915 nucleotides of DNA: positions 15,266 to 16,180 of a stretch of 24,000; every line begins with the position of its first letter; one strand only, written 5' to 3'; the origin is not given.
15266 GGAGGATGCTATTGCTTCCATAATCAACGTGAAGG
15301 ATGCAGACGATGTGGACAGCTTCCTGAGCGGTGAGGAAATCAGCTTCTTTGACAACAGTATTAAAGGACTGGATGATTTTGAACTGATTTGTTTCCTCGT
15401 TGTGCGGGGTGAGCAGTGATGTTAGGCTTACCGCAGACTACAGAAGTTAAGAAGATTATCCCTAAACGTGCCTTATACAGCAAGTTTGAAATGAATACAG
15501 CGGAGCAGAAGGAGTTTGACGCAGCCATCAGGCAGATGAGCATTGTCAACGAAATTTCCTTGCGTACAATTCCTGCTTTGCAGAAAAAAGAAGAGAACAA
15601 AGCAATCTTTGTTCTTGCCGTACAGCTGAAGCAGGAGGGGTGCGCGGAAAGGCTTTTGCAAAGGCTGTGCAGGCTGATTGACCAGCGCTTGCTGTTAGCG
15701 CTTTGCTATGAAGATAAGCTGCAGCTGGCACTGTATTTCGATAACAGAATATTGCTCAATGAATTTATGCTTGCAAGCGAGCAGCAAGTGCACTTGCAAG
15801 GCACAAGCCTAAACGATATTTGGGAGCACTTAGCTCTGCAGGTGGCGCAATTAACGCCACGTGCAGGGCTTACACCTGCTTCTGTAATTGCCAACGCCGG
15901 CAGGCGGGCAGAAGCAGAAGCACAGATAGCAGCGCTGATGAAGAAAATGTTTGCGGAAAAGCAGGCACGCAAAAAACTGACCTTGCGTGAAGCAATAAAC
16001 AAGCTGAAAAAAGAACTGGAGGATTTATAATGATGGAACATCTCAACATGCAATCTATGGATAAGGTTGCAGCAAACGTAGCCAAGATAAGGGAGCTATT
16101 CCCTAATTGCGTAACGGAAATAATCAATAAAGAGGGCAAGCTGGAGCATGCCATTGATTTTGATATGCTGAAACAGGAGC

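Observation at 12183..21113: Four translationally coupled genes join an SNF2/PLD-like helicase and a DUF4391-like protein to a complete Type III Mod/Res pair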

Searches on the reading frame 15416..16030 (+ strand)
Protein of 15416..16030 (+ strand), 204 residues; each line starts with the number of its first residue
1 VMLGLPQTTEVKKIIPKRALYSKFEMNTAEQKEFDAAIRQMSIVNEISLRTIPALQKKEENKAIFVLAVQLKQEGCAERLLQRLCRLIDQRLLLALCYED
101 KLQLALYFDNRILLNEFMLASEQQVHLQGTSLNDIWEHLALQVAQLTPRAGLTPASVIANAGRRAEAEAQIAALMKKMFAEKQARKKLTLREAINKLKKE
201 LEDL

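Call 4: search_protein_families(library=pfam, proteins=[window:15416-16030:+], max_evalue=0.01)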
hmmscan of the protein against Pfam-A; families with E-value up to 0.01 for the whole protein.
window:15416-16030:+ (204 aa): 1 family
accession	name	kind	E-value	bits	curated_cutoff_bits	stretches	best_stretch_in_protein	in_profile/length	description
PF14335.11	DUF4391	-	4.4e-20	73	29.9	1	3-201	1-232/232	Domain of unknown function (DUF4391)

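Call 5: search_protein_families(library=padloc, proteins=[window:15416-16030:+], max_evalue=0.01)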
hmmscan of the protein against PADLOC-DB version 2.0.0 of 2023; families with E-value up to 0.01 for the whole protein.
window:15416-16030:+ (204 aa): 0 families

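Call 7: search_protein_families(library=ncbifam, proteins=[window:15416-16030:+], max_evalue=0.001)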
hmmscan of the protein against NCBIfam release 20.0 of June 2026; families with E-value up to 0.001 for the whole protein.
window:15416-16030:+ (204 aa): 0 families

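Call 9: find_homologous_proteins(query=window:15416-16027:+, max_evalue=0.001)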
Query window:15416-16027:+ (204 aa): 376 proteins with E <= 0.001 among 775 candidates; the best 120 are listed.
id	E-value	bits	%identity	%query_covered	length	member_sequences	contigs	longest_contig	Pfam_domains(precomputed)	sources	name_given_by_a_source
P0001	7.1e-112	389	93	100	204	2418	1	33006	PF14335.12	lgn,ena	-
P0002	2.1e-111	388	94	100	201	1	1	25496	PF14335.12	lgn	-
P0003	4.4e-111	387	94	100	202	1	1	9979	PF14335.12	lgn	-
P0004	5.5e-111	386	94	100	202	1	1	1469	PF14335.12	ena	-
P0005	1.4e-110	385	94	100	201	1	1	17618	PF14335.12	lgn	-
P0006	2.5e-110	384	93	100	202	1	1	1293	PF14335.12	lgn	-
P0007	2.8e-110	384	93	100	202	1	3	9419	PF14335.12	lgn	-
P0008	2.9e-110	384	93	100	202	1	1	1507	PF14335.12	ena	-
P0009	3.6e-110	384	93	100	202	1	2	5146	PF14335.12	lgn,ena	-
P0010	4.0e-110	383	93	100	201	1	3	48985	PF14335.12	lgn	-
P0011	4.0e-110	383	93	100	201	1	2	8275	PF14335.12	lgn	-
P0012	4.1e-110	383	93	100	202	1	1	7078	PF14335.12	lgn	-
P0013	4.1e-110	383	93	100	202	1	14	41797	PF14335.12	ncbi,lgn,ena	-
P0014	4.5e-110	383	93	100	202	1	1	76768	PF14335.12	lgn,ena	-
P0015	4.7e-110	383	93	100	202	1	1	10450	PF14335.12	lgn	-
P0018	6.2e-110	383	93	100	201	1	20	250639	PF14335.12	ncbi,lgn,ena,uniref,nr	ncbi:DUF4391 domain-containing protein [Phascolarctobacterium succinatutens]|uniref:DUF4391 domain-c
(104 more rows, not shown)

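Call 22: search_protein_representatives(protein=window:15416-16027:+)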
Query: 204 residues. Proteins with E-value up to 0.001 (for the whole library): 504; up to 1e-10: 235; up to 1e-30: 9. The best 150 are listed.
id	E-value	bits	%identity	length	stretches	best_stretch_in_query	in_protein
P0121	2.4e-102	356.5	87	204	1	2-204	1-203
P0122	1.2e-76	272.8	90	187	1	2-143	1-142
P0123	1.2e-53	197.9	87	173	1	89-204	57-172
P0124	2.3e-41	157.9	44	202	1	2-203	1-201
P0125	5.2e-37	143.7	39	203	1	2-202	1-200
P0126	1.0e-35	139.5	44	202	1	2-200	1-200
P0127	1.1e-34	136.1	38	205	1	2-204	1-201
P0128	5.8e-34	133.8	41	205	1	2-201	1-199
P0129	2.7e-33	131.6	41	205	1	2-197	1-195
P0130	1.8e-30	122.4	37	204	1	2-201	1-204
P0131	2.6e-30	121.9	38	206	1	2-201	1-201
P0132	4.1e-30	121.3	35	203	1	2-201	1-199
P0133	4.5e-30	121.2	37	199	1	2-201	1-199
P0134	8.1e-30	120.3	36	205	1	2-201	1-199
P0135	1.7e-29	119.3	38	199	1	2-201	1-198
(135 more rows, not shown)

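Call 27: find_homologous_proteins(query=A1, max_evalue=0.00001)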
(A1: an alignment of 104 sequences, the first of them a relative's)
Query A1 (104 sequences) (202 aa, profile of the alignment): 423 proteins with E <= 0.00001 among 5420 candidates; the best 120 are listed.
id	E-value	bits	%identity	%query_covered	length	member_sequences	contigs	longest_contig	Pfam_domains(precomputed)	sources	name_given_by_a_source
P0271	9.5e-81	288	41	99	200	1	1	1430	PF14335.12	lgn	-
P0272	1.3e-80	288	41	99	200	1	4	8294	PF14335.12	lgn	-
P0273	1.8e-80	287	41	99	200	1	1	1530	PF14335.12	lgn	-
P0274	1.9e-80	287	34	100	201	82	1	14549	PF14335.12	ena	-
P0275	1.9e-80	287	33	99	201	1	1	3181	PF14335.12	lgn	-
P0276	2.0e-80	287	38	99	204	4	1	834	PF14335.12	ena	-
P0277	2.0e-80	287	41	99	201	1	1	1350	PF14335.12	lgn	-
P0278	2.6e-80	287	33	100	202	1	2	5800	PF14335.12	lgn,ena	-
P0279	2.8e-80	287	41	99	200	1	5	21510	PF14335.12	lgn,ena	-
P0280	3.2e-80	286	34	99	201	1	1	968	PF14335.12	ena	-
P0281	3.2e-80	286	34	99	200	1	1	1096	PF14335.12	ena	-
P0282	3.8e-80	286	41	97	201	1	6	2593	PF14335.12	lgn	-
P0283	3.9e-80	286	34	99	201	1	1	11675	PF14335.12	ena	-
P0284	4.0e-80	286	34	99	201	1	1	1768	PF14335.12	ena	-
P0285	4.8e-80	286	34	99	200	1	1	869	PF14335.12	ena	-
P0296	1.3e-79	284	36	97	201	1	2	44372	PF14335.12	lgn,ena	-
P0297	1.5e-79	284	36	97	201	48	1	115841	PF14335.12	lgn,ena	-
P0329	1.1e-78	281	38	99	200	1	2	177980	PF14335.12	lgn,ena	-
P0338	2.2e-78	280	34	99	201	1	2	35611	PF14335.12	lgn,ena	-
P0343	3.0e-78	280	34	99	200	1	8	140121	PF14335.12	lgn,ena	-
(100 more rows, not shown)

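Call 28: search_dna_similar(query=window:15419-16027:+, collection=plasmids, mode=protein, max_evalue=0.001, max_rows=40)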
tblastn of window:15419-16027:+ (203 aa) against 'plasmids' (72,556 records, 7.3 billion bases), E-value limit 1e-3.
No match.

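Call 30: find_encoding_contigs(protein=P0297, flank=10000, max_places=3)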
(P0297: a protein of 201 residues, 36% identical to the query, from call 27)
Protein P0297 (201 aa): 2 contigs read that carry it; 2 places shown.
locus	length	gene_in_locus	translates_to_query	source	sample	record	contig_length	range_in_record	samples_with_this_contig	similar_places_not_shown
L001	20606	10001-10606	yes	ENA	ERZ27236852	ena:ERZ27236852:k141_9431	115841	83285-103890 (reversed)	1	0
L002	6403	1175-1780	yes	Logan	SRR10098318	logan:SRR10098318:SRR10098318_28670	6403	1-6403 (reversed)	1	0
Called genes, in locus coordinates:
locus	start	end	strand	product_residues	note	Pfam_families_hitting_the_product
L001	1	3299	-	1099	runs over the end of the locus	PF00580:UvrD-helicase, PF13086:AAA_11 (faint), PF13604:AAA_30 (faint), PF01443:Viral_helicase1 (faint), PF13245:AAA_19, PF13361:UvrD_C, PF00580:UvrD-helicase, PF09382:RQC, +1 more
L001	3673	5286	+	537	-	PF01844:HNH, PF14279:HNH_5 (weak)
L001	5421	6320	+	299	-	PF02661:Fic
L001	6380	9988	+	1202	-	PF00176:SNF2-rel_dom, PF00270:DEAD (faint), PF04851:ResIII, PF00271:Helicase_C, PF10686:YAcAr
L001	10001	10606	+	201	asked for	PF14335:DUF4391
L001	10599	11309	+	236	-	-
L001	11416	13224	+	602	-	-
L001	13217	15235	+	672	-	PF01555:N6_N4_Mtase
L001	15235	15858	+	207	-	-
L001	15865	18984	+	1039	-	PF00270:DEAD (weak), PF04851:ResIII, PF19778:RE_endonuc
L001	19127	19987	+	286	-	PF14022:DUF4238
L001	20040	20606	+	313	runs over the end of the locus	-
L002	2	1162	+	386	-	?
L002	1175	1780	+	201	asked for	PF14335:DUF4391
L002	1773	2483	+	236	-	-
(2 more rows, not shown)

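Call 31: find_encoding_contigs(protein=P0329, flank=10000, max_places=3)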
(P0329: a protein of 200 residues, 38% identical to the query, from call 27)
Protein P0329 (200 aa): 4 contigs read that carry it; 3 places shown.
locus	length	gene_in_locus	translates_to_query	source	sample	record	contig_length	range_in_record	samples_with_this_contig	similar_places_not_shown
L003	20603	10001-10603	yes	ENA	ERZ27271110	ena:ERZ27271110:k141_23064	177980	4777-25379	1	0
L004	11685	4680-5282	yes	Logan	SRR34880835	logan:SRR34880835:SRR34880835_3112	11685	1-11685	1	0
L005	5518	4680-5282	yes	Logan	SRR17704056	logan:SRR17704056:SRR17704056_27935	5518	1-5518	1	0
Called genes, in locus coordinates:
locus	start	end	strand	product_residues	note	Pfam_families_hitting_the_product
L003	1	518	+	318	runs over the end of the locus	PF00005:ABC_tran, PF02463:SMC_N, PF08352:oligo_HPY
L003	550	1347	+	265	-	PF00005:ABC_tran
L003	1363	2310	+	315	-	PF19300:BPD_transp_1_N (weak), PF00528:BPD_transp_1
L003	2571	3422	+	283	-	PF12911:OppC_N, PF00528:BPD_transp_1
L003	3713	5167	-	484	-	PF17767:NAPRTase_N, PF02749:QRPTase_N (faint), PF04095:NAPRTase (weak), PF17956:NAPRTase_C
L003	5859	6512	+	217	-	PF00239:Resolvase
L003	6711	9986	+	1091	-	PF00270:DEAD (faint), PF00176:SNF2-rel_dom, PF04851:ResIII, PF00271:Helicase_C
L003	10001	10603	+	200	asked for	PF14335:DUF4391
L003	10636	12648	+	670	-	PF01555:N6_N4_Mtase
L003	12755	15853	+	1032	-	PF04851:ResIII, PF00270:DEAD (faint), PF19778:RE_endonuc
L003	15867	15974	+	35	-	-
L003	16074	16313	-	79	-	-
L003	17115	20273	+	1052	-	PF00133:tRNA-synt_1, PF01406:tRNA-synt_1e (faint), PF01921:tRNA-synt_1f (faint), PF09334:tRNA-synt_1g, PF08264:Anticodon_1, PF19302:DUF5915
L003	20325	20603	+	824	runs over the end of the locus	PF00343:Phosphorylase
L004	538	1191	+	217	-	PF00239:Resolvase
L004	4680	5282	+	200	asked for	PF14335:DUF4391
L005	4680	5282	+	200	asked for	PF14335:DUF4391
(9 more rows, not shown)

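Call 32: find_encoding_contigs(protein=P0343, flank=10000, max_places=3)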
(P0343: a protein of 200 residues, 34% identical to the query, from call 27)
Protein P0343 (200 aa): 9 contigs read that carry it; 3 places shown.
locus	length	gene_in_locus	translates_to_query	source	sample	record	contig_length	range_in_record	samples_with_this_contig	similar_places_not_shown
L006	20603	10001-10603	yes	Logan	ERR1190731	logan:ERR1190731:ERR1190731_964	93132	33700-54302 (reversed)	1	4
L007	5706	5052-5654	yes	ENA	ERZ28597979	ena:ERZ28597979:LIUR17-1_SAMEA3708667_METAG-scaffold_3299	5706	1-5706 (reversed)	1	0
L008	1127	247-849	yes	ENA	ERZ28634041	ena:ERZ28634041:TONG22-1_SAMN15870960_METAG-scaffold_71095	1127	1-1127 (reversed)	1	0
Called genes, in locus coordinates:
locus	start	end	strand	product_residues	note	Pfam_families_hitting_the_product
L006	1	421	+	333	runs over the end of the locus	PF13280:WYL (weak), PF25583:WCX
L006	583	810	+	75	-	-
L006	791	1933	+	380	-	PF05049:IIGP (weak), PF00735:Septin (faint), PF01926:MMR_HSR1 (weak)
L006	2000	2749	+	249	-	PF04970:LRAT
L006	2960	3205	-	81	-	-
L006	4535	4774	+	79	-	-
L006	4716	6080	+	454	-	-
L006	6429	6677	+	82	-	PF01381:HTH_3, PF13443:HTH_26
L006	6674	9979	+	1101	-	PF00270:DEAD (faint), PF00176:SNF2-rel_dom, PF04851:ResIII, PF00271:Helicase_C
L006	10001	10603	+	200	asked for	PF14335:DUF4391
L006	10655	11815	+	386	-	-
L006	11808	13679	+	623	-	PF01555:N6_N4_Mtase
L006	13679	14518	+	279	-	PF14355:Abi_C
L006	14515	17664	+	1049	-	PF04851:ResIII, PF00270:DEAD (weak), PF19778:RE_endonuc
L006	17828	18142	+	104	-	-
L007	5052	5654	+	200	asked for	PF14335:DUF4391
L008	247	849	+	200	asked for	PF14335:DUF4391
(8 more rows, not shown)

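Call 34: find_encoding_contigs(protein=P0296, flank=10000, max_places=2)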
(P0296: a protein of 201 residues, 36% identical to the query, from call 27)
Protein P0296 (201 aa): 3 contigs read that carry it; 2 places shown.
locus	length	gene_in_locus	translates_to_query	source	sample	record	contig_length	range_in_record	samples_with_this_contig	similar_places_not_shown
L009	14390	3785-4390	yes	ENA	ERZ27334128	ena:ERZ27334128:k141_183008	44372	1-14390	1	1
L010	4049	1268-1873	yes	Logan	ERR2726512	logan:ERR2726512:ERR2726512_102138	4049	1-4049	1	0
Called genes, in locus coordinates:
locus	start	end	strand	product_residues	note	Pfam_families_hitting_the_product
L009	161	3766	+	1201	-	PF00176:SNF2-rel_dom, PF04851:ResIII, PF02481:DNA_processg_A (faint), PF00271:Helicase_C, PF10686:YAcAr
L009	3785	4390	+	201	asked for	PF14335:DUF4391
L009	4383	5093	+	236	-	-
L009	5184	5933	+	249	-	PF14253:AbiH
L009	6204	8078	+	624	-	PF01555:N6_N4_Mtase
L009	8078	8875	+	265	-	PF14082:SduA_C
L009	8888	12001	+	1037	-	PF00270:DEAD (weak), PF04851:ResIII, PF19778:RE_endonuc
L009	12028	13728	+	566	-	PF13175:AAA_15, PF00005:ABC_tran (faint), PF13304:AAA_21 (weak)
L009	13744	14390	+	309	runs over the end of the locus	PF14491:DUF4435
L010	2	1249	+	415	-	?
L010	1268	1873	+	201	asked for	PF14335:DUF4391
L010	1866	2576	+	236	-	-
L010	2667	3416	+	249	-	PF14253:AbiH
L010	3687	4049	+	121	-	?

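Call 35: find_encoding_contigs(protein=P0338, flank=10000, max_places=2)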
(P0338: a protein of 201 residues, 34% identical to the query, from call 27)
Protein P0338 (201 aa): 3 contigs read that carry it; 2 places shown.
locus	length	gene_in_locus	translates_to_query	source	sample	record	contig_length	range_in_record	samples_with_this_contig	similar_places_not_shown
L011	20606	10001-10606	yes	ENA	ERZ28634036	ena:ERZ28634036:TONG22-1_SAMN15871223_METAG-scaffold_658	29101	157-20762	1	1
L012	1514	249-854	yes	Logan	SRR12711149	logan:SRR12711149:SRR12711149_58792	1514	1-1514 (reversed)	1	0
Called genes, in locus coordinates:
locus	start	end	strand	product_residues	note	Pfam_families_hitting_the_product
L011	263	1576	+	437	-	PF00919:UPF0004, PF04055:Radical_SAM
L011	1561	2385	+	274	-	PF08543:Phos_pyr_kin, PF00294:PfkB (weak)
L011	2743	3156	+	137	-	-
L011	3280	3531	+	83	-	-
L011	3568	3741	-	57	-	PF01709:Transcrip_reg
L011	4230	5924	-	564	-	-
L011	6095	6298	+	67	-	PF13443:HTH_26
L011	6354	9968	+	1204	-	PF00176:SNF2-rel_dom, PF04851:ResIII, PF00271:Helicase_C, PF10686:YAcAr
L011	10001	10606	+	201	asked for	PF14335:DUF4391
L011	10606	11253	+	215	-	PF14163:SieB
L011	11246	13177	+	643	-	PF01555:N6_N4_Mtase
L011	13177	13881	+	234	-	-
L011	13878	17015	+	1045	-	PF00270:DEAD (weak), PF04851:ResIII, PF19778:RE_endonuc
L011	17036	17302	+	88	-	-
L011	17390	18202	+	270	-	-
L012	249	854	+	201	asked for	PF14335:DUF4391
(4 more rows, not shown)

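Call 40: find_related_loci(query=A3, collection=genome_contigs, flank=10000)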
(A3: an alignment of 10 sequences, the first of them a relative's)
Query A3 (201 aa) in genome_contigs; peptide patterns used: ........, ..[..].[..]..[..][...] (x = any residue, [..] = any of these).
257 stretches matched a pattern; 146 encode a relative of the query (tblastn E <= 1e-3); the best 80 are kept; 80 distinct loci.
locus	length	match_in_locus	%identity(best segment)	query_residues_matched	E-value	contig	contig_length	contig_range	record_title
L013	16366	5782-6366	81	1-195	1e-105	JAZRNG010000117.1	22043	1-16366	MAG: Acutalibacteraceae bacterium isolate T1900045411_YK20190101.MAGScoT_cleanbin_000042 SGB_7012_k141_300230, whole gen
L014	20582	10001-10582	82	1-194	3e-99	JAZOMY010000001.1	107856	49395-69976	MAG: Ruminococcus sp. isolate T1900045644_YK20190338.MAGScoT_cleanbin_000005 SGB_8152_k141_1646074, whole genome shotgun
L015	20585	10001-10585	68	1-195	6e-89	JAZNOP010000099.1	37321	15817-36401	MAG: Acutalibacteraceae bacterium isolate T1900044652_TS20190118.MAGScoT_cleanbin_000015 SGB_1433_k141_2388187, whole ge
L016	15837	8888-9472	67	1-195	1e-88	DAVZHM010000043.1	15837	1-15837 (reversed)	MAG TPA_asm: Candidatus Fimenecus sp. isolate gSpreadC_ID_39 NODE_64_length_15837_cov_6.941009, whole genome shotgun seq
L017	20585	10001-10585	66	1-195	3e-88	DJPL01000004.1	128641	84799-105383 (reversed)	MAG TPA_asm: Ruminococcaceae bacterium UBA6413 UBA6413_contig_2029, whole genome shotgun sequence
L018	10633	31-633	64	1-201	2e-87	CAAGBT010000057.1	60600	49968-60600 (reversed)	MAG TPA_asm: uncultured Oscillospiraceae bacterium, isolate HGM13125, WGS project CAAGBT010000000 data, contig: SRS47607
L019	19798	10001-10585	68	1-195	2e-87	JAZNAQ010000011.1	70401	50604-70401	MAG: Eubacteriales bacterium isolate T1900044746_TS20190212.MAGScoT_cleanbin_000012 SGB_2120_k141_2173454, whole genome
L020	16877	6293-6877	66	1-195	7e-87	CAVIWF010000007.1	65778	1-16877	bacterium isolate G02630-L1_cleanbin_000011 genome assembly, contig: Spades_G02630-L1_contig_168, whole genome shotgun s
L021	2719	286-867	65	1-194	7e-88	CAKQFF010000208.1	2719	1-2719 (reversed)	MAG: uncultured Prevotella sp. isolate REFINED_METABAT215_TOP10_CONTIGS_1500_ASSEMBLY_K77_MERGED__Hadza_PheChl_Fiber-Had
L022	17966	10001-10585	67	1-195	3e-86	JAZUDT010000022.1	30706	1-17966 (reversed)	MAG: Acutalibacteraceae bacterium isolate T1900045308_TH20190078.MAGScoT_cleanbin_000001 SGB_6195_k141_2287698, whole ge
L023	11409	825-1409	64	1-195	2e-86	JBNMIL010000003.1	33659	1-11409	MAG: Angelakisella sp. isolate CM_BacAng2251.97 k141_69286_length_33659_cov_11.9629, whole genome shotgun sequence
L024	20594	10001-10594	66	1-198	6e-86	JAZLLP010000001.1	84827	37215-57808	MAG: Acutalibacteraceae bacterium isolate T1900044957_TA20190013.MAGScoT_cleanbin_000012 SGB_3853_k141_839792, whole gen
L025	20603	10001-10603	65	1-201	9e-86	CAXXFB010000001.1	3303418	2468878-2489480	MAG: Christensenellaceae bacterium isolate 086d21dd-391b-4e05-b467-ec890eab2947 genome assembly, contig: contig_1, whole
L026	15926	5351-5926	65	1-192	3e-84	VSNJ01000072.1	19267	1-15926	MAG: Lachnospiraceae bacterium isolate SC1116_S22_bin.13 SC1116_S22_SC1116_S22_bin.13_contig_72, whole genome shotgun se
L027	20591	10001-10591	64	1-197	2e-84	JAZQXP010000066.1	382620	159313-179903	MAG: Eubacteriales bacterium isolate T1900045161_TC20190155.MAGScoT_cleanbin_000078 SGB_5076_k141_2072094, whole genome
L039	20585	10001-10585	64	1-195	8e-81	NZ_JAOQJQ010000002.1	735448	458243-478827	Brotonthovivens ammoniilytica strain Sanger_109 .14207_7_10.2, whole genome shotgun sequence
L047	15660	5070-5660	59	1-197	2e-78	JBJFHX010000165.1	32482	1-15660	MAG: Ruminococcus sp. isolate PUUB25_bin.011 NODE_691_length_32482_cov_7.354057, whole genome shotgun sequence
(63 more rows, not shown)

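Call 48: search_protein_families(library=pfam, alignment_id=A4, max_evalue=0.001)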
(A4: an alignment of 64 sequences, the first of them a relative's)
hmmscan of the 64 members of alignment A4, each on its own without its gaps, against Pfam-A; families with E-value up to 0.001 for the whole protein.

A. member 1, L016:9493-11286:+ (598 aa): 1 family
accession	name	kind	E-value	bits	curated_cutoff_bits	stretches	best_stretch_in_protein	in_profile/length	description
PF14280.11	DUF4365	-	1.1e-05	26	24.3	1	8-138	2-121/139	Domain of unknown function (DUF4365)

B. families by the number of members that match (of 64 scanned): 22 families
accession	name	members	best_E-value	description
PF13676.11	TIR_2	12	1.5e-20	TIR domain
PF01582.25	TIR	9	2.4e-14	TIR domain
PF14280.11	DUF4365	4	1.8e-06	Domain of unknown function (DUF4365)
PF20385.3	DUF6680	3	9.8e-46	Family of unknown function (DUF6680)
PF05635.17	23S_rRNA_IVP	2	2.3e-29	23S rRNA-intervening sequence protein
PF08937.16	ThsB_TIR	2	7.7e-25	Thoeris protein ThsB, TIR-like domain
PF01935.23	DUF87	2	4e-22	Helicase HerA, central domain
PF08808.17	RES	2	1.5e-11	RES domain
PF13289.12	SIR2_2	2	1.5e-09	SIR2-like domain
PF10137.14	CAP12-PCTIR_TIR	2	0.00054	CAP12/Pycsar effector protein, TIR domain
PF13166.12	AAA_13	1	6.1e-161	AAA domain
PF14253.11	AbiH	1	2.8e-35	Bacteriophage abortive infection AbiH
PF07693.20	KAP_NTPase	1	3.1e-34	KAP family P-loop domain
PF04326.19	SLFN_AlbA_2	1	2.3e-20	Schlafen, AlbA_2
PF14213.11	DUF4325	1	9e-14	STAS-like domain of unknown function (DUF4325)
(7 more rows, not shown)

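Call 49: search_protein_families(library=pfam, alignment_id=A5, max_evalue=0.001)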
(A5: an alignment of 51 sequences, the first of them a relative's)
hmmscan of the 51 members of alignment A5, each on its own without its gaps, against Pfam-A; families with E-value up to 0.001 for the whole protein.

A. member 1, L013:8218-8616:+ (133 aa): 0 families

B. families by the number of members that match (of 51 scanned): 16 families
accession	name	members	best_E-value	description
PF13310.11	Virulence_RhuM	4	2.8e-109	Virulence protein RhuM family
PF05014.21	Nuc_deoxyrib_tr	4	1.5e-06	Nucleoside 2-deoxyribosyltransferase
PF14355.11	Abi_C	3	1.3e-24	Abortive infection C-terminus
PF11185.13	DUF2971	2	1.1e-08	Protein of unknown function (DUF2971)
PF14354.12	Lar_restr_allev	2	0.00011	Restriction alleviation protein Lar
PF21344.3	Zn_ribbon_LysW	2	0.00023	Alpha-aminoadipate carrier protein LysW-like, globular domain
PF12358.13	DUF3644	1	2.6e-60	Domain of unknown function (DUF3644)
PF14353.12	CpXC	1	1e-37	CpXC protein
PF18740.7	EC042_2821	1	1.4e-31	EC042_2821-like Restriction Endonuclease-like domain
PF13749.12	HATPase_c_4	1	4.7e-20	Putative ATP-dependent DNA helicase recG C-terminal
PF04326.19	SLFN_AlbA_2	1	7.3e-14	Schlafen, AlbA_2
PF02498.22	Bro-N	1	3.9e-12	BRO family, N-terminal domain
PF13508.13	Acetyltransf_7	1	6.8e-11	Acetyltransferase (GNAT) domain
PF00583.31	Acetyltransf_1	1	3.9e-09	Acetyltransferase (GNAT) family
PF13673.13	Acetyltransf_10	1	7.3e-09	Acetyltransferase (GNAT) domain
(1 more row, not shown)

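Call 59: predict_structure(alignment_id=A6)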
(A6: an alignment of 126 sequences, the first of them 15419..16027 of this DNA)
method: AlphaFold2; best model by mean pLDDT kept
length: 203 residues; sequences in the alignment: 126
mean_pLDDT: 91.6   pTM: 0.82
mean pLDDT of the five models: 91.6, 89.0, 87.8, 86.0, 83.0
residues with pLDDT >= 90: 153; 70-90: 47; 50-70: 3; < 50: 0
segments of 3 or more residues with pLDDT < 50: none
pLDDT, mean of each block of 10 residues (from residue 1): 90 90 91 93 94 79 94 91 89 96 93 94 92 94 91 91 93 95 93 94 85
secondary structure, 60 per line:
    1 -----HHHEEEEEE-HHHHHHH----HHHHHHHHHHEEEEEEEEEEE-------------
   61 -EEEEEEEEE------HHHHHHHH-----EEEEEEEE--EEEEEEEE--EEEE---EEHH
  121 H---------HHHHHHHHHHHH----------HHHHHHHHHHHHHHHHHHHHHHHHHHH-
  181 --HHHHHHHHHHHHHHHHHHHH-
elements in order: E9-14 H16-22 H27-36 E37-47 E62-70 H77-84 E90-97 E100-107 E110-113 H131-142 H153-179 H183-202
